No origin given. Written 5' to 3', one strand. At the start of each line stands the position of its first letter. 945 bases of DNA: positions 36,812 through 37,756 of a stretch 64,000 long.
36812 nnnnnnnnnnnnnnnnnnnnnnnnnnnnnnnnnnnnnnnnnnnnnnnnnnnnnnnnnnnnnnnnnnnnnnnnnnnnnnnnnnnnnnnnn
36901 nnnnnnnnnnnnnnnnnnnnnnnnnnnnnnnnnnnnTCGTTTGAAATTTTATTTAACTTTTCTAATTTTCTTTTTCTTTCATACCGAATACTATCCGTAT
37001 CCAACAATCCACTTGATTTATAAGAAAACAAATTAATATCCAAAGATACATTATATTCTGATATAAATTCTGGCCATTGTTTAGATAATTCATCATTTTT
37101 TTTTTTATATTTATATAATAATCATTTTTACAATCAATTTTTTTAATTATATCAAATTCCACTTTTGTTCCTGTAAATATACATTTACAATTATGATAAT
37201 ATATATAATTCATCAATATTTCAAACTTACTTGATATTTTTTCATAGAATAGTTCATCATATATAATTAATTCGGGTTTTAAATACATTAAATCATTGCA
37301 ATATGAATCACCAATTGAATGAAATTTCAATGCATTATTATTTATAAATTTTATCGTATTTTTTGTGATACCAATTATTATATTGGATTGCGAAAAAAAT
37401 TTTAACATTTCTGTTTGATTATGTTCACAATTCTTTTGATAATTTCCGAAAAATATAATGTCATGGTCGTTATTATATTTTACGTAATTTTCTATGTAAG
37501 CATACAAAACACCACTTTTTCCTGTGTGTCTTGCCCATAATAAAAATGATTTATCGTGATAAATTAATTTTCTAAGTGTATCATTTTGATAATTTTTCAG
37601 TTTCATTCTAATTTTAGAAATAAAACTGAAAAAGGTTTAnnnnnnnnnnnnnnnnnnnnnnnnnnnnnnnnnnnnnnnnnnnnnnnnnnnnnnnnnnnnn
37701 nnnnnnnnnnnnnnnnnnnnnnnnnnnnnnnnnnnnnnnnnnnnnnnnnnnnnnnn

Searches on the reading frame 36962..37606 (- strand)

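Call 53: search_protein_families(library=pfam, proteins=[window:36962-37606:-], max_evalue=0.01)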
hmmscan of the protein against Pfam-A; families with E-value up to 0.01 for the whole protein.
window:36962-37606:- (214 aa): 1 family
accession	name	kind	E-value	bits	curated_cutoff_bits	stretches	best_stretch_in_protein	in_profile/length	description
PF04851.21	ResIII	-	0.0023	18.3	22.5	1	1-134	2-149/164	Type III restriction enzyme, res subunit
